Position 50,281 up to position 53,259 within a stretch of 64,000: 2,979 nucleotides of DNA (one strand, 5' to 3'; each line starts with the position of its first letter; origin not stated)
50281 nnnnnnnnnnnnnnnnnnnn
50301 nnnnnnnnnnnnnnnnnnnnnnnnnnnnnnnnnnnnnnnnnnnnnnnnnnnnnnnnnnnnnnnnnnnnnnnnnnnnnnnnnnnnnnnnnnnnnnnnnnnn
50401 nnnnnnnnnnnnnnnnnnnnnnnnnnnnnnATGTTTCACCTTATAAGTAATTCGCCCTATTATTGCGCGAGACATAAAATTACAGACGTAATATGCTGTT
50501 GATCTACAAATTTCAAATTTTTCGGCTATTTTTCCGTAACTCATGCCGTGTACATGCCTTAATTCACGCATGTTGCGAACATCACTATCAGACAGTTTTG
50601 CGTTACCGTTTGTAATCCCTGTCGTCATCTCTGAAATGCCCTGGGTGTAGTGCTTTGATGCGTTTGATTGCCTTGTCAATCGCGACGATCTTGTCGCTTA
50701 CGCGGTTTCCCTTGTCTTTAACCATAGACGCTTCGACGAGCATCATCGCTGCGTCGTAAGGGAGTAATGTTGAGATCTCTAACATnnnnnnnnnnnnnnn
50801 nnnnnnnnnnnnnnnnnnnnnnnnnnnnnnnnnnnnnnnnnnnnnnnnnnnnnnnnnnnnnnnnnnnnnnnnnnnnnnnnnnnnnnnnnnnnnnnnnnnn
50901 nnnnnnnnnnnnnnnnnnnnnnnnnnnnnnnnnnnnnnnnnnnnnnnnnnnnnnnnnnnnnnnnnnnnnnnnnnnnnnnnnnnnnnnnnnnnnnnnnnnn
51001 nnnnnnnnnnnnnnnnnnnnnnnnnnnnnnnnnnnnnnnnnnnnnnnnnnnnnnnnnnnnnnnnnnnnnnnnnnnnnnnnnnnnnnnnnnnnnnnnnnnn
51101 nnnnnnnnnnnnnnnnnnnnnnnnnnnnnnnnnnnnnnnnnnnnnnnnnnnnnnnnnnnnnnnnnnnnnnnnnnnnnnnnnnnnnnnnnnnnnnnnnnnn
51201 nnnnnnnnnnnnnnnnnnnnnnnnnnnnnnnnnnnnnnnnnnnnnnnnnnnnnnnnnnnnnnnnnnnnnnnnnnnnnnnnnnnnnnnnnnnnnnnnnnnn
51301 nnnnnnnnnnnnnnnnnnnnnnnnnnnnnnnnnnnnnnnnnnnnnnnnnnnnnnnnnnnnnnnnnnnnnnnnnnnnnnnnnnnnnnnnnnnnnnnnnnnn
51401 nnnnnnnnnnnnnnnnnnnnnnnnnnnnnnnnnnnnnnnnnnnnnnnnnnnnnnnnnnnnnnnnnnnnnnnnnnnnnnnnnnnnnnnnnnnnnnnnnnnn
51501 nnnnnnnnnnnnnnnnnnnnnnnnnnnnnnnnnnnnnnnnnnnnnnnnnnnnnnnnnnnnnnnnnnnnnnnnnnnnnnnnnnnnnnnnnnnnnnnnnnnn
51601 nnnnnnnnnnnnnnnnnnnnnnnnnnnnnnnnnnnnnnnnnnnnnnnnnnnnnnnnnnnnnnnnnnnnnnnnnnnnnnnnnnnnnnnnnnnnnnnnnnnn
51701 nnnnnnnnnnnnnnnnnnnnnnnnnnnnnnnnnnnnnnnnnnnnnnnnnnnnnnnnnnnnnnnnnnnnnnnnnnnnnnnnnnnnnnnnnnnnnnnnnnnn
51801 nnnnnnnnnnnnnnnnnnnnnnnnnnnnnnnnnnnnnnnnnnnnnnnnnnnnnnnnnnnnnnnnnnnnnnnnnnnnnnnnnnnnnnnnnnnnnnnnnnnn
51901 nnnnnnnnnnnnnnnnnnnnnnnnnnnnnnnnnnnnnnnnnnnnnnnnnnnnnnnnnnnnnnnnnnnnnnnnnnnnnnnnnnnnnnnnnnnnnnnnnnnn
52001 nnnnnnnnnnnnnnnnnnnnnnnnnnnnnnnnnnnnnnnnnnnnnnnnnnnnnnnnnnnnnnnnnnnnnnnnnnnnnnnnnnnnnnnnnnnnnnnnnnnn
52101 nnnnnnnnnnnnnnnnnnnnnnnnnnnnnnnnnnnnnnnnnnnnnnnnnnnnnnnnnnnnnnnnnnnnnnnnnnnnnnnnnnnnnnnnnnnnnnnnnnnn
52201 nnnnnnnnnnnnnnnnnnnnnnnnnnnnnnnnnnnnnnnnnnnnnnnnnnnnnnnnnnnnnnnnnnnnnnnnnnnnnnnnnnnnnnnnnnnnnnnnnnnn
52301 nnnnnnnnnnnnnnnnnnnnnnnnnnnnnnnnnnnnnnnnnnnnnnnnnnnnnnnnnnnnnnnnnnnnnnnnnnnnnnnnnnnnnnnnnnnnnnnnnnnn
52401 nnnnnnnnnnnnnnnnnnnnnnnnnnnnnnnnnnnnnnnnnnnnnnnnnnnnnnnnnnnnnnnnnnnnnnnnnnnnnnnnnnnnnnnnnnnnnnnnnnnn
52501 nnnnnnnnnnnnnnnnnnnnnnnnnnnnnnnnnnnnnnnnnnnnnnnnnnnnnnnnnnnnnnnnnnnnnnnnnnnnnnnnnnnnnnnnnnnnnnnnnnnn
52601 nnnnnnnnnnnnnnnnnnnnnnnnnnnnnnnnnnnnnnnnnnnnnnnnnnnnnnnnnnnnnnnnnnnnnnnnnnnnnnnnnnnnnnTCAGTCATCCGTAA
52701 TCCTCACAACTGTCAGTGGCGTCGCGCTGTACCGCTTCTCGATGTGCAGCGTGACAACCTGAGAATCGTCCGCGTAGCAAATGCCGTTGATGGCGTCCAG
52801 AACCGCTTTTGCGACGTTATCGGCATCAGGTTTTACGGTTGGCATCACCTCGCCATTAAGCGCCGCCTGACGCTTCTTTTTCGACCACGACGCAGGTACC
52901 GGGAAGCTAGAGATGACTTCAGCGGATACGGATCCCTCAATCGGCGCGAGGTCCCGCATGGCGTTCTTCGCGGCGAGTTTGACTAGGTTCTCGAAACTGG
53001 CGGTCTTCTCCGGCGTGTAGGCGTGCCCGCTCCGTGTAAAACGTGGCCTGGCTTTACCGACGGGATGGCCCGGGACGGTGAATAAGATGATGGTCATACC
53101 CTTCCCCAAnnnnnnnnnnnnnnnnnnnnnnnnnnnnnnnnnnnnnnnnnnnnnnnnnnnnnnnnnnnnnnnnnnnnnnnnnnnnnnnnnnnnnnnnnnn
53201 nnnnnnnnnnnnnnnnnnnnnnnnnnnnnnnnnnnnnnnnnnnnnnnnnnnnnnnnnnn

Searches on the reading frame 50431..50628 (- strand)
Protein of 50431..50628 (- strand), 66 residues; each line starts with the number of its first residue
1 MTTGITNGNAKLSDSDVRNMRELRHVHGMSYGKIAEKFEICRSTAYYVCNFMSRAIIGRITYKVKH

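Call 42: search_protein_families(library=pfam, proteins=[window:50431-50628:-], max_evalue=1)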
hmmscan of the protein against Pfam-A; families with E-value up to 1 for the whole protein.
seq(66 aa): 10 families
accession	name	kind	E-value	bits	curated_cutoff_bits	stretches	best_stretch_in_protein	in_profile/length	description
PF13518.12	HTH_28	-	0.0018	18.7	25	1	26-49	10-33/52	Helix-turn-helix domain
PF08281.18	Sigma70_r4_2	-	0.017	15.2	25.7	1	22-44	20-42/54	Sigma-70, region 4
PF02796.21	HTH_7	-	0.02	15.5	23.8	1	24-46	17-39/45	Helix-turn-helix domain of resolvase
PF13384.12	HTH_23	-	0.024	14.9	24.6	1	23-46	11-35/50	Homeodomain-like domain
PF13936.12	HTH_38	-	0.038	14.2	27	1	11-48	4-40/44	Helix-turn-helix domain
PF07374.17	DUF1492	-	0.04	14.5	21.5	1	10-50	53-93/100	Protein of unknown function (DUF1492)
PF04218.19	CENP-B_N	-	0.041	14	21.2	1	28-50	22-44/53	CENP-B N-terminal DNA-binding domain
PF10654.15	DUF2481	-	0.042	14.3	27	1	8-46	61-98/126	Protein of unknown function (DUF2481)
PF25787.1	HTH_SB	-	0.051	13.8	43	1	23-45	17-39/53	Sleeping Beauty transposase HTH domain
PF12824.13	MRP-L20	-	0.12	12.9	30.4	1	10-51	84-127/164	Mitochondrial ribosomal protein subunit L20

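Call 43: search_protein_families(library=phrogs, proteins=[window:50431-50628:-], max_evalue=0.1)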
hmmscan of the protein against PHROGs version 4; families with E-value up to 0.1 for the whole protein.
seq(66 aa): 8 families
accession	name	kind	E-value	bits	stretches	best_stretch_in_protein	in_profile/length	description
phrog_6156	-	DNA, RNA and nucleotide metabolism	6.3e-05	23.4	1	6-52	180-225/261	endonuclease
phrog_517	-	DNA, RNA and nucleotide metabolism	0.00043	22.2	1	10-46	84-119/128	HTH DNA binding protein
phrog_36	-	transcription regulation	0.0025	18.5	1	12-50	140-177/220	transcriptional regulator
phrog_5229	-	unknown function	0.017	16.2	1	8-51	62-101/127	-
phrog_125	-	DNA, RNA and nucleotide metabolism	0.017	15.7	1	8-49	158-200/254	DNA invertase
phrog_20467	-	DNA, RNA and nucleotide metabolism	0.021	15.7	1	11-48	62-98/112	HNH endonuclease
phrog_836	-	transcription regulation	0.042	15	1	19-53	91-121/133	late transcriptional activator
phrog_3855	-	DNA, RNA and nucleotide metabolism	0.093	14.2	1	18-50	70-101/115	HTH DNA binding protein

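Call 56: find_homologous_proteins(query=window:50431-50628:-, max_evalue=0.001)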
Query window:50431-50628:- (66 aa): 1 proteins with E <= 0.001 among 1 candidates.
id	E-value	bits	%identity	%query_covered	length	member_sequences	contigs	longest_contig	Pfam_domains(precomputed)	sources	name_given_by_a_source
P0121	2.5e-37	142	100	100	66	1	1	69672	-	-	-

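Call 60: search_solved_structures(query=A3, max_evalue=10, show_alignments=2)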
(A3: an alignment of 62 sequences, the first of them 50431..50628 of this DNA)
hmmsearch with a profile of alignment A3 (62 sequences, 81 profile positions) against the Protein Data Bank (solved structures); distinct sequences matched with E-value up to 10: 42.
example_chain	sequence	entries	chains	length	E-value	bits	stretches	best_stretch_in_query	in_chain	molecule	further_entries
8tac_A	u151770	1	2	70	0.0017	21.2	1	31-61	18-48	DBP48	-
3bpv_A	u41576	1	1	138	0.0083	19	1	11-58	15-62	Transcriptional regulator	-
3bpx_A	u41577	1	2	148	0.0098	18.7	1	11-58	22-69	Transcriptional regulator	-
8a22_Yc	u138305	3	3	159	0.012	18.5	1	10-59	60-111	mS109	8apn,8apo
2llk_A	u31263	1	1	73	0.034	17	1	14-63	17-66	Cyclin-D-binding Myb-like transcription factor 1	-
9k3w_A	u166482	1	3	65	0.046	16.6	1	30-58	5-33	Transcriptional regulator, PbsX family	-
3tgn_A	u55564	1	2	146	0.047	16.5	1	7-58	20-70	Adc operon repressor AdcR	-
2d1h_A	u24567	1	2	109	0.056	16.3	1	22-57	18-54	109aa long hypothetical transcriptional regulator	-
1utx_A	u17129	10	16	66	0.1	15.5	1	28-60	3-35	CYLR2 | cytolysin regulator 2 | PUTATIVE TRANSCRIPTION REGULATOR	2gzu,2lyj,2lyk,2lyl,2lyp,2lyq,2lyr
2xiu_A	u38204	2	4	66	0.1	15.5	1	28-60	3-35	CYLR2 | CYLR2 SYNONYM CYTOLYSIN REPRESSOR 2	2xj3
9xz9_A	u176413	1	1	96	0.13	15.1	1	23-61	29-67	Quorum sensing controller protein QseC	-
6ywe_a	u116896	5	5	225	0.15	14.9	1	23-68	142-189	Related to ribosomal protein YmL20, mitochondrial | 60S ribosomal protein L20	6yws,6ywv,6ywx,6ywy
2lvs_A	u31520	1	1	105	0.16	14.9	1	8-57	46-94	Putative uncharacterized protein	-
2ef8_A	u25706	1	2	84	0.17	14.8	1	28-68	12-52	Putative transcription factor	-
3eus_A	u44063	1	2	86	0.23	14.4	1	29-70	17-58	DNA-binding protein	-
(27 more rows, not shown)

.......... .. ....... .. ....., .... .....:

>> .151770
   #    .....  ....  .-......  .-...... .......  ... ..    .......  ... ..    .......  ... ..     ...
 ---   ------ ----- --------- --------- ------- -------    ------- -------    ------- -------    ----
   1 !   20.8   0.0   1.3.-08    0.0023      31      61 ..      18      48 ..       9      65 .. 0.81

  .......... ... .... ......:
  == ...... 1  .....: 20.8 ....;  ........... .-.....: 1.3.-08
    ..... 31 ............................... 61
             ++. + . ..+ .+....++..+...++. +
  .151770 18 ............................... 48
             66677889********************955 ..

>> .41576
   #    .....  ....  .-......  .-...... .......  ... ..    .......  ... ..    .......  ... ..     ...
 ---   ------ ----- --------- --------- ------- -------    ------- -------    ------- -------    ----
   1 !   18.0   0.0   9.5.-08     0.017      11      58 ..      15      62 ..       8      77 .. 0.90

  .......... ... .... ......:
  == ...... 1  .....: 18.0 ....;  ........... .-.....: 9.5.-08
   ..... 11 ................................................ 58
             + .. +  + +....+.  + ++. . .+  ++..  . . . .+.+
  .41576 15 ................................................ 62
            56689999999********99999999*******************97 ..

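Call 64: predict_structure(alignment_id=A3)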
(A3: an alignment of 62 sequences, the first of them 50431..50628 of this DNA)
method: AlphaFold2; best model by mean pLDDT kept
length: 66 residues; sequences in the alignment: 62
mean_pLDDT: 71.9   pTM: 0.54
mean pLDDT of the five models: 71.9, 70.9, 69.7, 69.3, 69.2
residues with pLDDT >= 90: 12; 70-90: 28; 50-70: 9; < 50: 17
segments of 3 or more residues with pLDDT < 50: 1-8, 59-66
pLDDT, mean of each block of 10 residues (from residue 1): 46 82 90 90 87 55 43
secondary structure, 60 per line:
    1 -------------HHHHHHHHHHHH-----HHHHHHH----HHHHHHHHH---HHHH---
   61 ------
elements in order: H14-25 H31-37 H42-50 H54-57

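Call 67: fold_search(model_id=the predicted structure, library=pdb)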
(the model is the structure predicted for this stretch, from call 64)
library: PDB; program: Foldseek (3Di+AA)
matches with E <= 10: 832; with E <= 0.001: 0
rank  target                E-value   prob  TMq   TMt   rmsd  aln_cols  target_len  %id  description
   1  2llk_MODEL_1_A        1.7e-01  0.99  0.58  0.68   2.5        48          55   23  Solution NMR structure of the N-terminal myb-like 1 domain of the human cyclin-D-binding transcription factor  (released 2011-11-23)
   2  7bhy_A                2.6e-01  0.99  0.52  0.59   3.6        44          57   20  DNA-binding domain of DeoR in complex with the DNA operator (released 2021-11-10)
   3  8r7y_A                2.9e-01  0.96  0.53  0.12  11.2        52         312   19  Deoxyribonucleoside regulator DeoR in complex with the DNA operator (released 2024-06-19)
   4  2efo                  4.8e-01  0.80  0.46  0.23   4.2        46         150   22  Crystal structure of Tyr77 to Ala of ST1022 from Sulfolobus tokodaii 7 (released 2008-02-26)
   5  2cob_MODEL_1_A        5.8e-01  0.75  0.49  0.46   7.8        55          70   16  Solution structures of the HTH domain of human LCoR protein (released 2005-11-17)
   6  8d8k_6                6.2e-01  0.91  0.59  0.16   7.3        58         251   17  Yeast mitochondrial small subunit assembly intermediate (State 2) (released 2022-12-21)
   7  2w48_A                6.2e-01  0.75  0.51  0.12  10.8        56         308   20  Crystal structure of the Full-length Sorbitol Operon Regulator SorC from Klebsiella pneumoniae (released 2009-05-05)
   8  7bhy_B                6.6e-01  0.89  0.53  0.64   8.8        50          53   20  DNA-binding domain of DeoR in complex with the DNA operator (released 2021-11-10)
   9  7bhy_C                7.0e-01  0.93  0.51  0.61   3.6        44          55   20  DNA-binding domain of DeoR in complex with the DNA operator (released 2021-11-10)
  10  2r0q_C                7.4e-01  0.96  0.47  0.17   1.0        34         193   26  Crystal structure of a serine recombinase- DNA regulatory complex (released 2008-04-01)
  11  7bca_A                7.4e-01  0.89  0.54  0.38   4.9        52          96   15  Crystal structure of the HTH DNA binding protein ArdK from R388 plasmid bound to a direct-repeat DNA element (released 2022-07-13)
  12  3vep_D                8.4e-01  0.77  0.50  0.48   7.2        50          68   18  Crystal structure of SigD4 in complex with its negative regulator RsdA (released 2013-02-13)
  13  7pbl_D                8.4e-01  0.30  0.35  0.10   5.2        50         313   16  RuvAB branch migration motor complexed to the Holliday junction - RuvB AAA+ state s1 [t2 dataset] (released 2022-09-14)
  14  8r7y_B                8.9e-01  0.84  0.48  0.12   3.8        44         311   20  Deoxyribonucleoside regulator DeoR in complex with the DNA operator (released 2024-06-19)
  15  3hug_C                8.9e-01  0.80  0.54  0.47   6.4        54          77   24  Crystal structure of Mycobacterium tuberculosis anti-sigma factor RslA in complex with -35 promoter binding domain of  (released 2010-03-02)
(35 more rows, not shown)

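Call 77: search_protein_families(library=pfam, alignment_id=A3, max_evalue=0.01)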
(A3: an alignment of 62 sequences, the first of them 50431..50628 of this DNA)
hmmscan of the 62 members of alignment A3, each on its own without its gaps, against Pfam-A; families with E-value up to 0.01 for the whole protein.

A. member 1, window:50431-50628:- (66 aa): 1 family
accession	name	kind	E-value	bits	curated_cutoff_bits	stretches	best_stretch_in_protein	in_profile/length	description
PF13518.12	HTH_28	-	0.0018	18.7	25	1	26-49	10-33/52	Helix-turn-helix domain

B. families by the number of members that match (of 62 scanned): 36 families (the first 25 are shown)
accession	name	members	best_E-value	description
PF13936.12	HTH_38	32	1.7e-08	Helix-turn-helix domain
PF12824.13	MRP-L20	28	4.4e-07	Mitochondrial ribosomal protein subunit L20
PF02796.21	HTH_7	25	3.3e-07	Helix-turn-helix domain of resolvase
PF01381.28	HTH_3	23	4.7e-06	Helix-turn-helix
PF13384.12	HTH_23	21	0.00013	Homeodomain-like domain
PF13560.12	HTH_31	19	9.8e-05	Helix-turn-helix domain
PF04545.22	Sigma70_r4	15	1.9e-05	Sigma-70, region 4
PF25787.1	HTH_SB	13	1.9e-05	Sleeping Beauty transposase HTH domain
PF01047.28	MarR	12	4.3e-05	MarR family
PF08281.18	Sigma70_r4_2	12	0.00021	Sigma-70, region 4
PF13518.12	HTH_28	10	0.00056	Helix-turn-helix domain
PF04218.19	CENP-B_N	9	0.00011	CENP-B N-terminal DNA-binding domain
PF13412.12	HTH_24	7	3e-05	Winged helix-turn-helix DNA-binding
PF08279.18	HTH_11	7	3.1e-05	HTH domain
PF13565.12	HTH_32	7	0.00013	Homeodomain-like domain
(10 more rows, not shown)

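Call 78: search_protein_families(library=ncbifam, proteins=[window:50431-50628:-], max_evalue=1)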
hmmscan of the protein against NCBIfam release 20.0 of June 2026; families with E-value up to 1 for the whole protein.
seq(66 aa): 4 families
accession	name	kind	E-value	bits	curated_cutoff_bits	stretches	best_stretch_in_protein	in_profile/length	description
NF003162.0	PRK04140.1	equivalog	0.062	12.3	263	1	17-46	128-157/317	transcriptional regulator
TIGR02937.1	sigma70-ECF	superfamily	0.064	12.9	42.9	1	15-44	120-149/165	sigma-70 family RNA polymerase sigma factor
NF001070.0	PRK00118.1-6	equivalog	0.073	13.4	117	1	16-46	22-52/110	putative DNA-binding protein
NF009179.0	PRK12527.1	equivalog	0.076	13.1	162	1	17-44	110-137/159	RNA polymerase sigma factor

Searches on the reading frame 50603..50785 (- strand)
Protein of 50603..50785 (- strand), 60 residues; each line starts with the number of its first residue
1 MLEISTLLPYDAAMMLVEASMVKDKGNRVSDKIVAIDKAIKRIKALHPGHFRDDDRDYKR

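Call 42: search_protein_families(library=pfam, proteins=[window:50603-50785:-], max_evalue=1)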
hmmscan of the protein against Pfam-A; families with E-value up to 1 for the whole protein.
window:50603-50785:- (60 aa): 2 families
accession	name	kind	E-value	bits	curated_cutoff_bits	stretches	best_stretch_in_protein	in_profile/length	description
PF19101.5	DUF5788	-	0.012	15.7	25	1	18-56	78-116/131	Family of unknown function (DUF5788)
PF20663.3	COG4_N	-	0.15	12.6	27.3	1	11-45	17-51/107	Conserved oligomeric Golgi complex subunit 4, N-terminal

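Call 43: search_protein_families(library=phrogs, proteins=[window:50603-50785:-], max_evalue=0.1)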
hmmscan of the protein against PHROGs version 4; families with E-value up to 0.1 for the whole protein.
window:50603-50785:- (60 aa): 1 family
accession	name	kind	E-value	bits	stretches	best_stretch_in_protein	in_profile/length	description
phrog_20986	-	unknown function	0.00014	23.1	1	10-44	25-59/62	-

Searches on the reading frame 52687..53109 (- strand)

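Call 10: search_protein_families(library=pfam, proteins=[window:52687-53109:-], max_evalue=0.01)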
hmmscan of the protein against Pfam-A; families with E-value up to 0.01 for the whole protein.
window:52687-53109:- (140 aa): 1 family
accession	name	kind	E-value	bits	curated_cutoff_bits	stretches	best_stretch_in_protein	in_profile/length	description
PF05866.16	RusA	-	2e-37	129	22.8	1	13-138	1-124/124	Endodeoxyribonuclease RusA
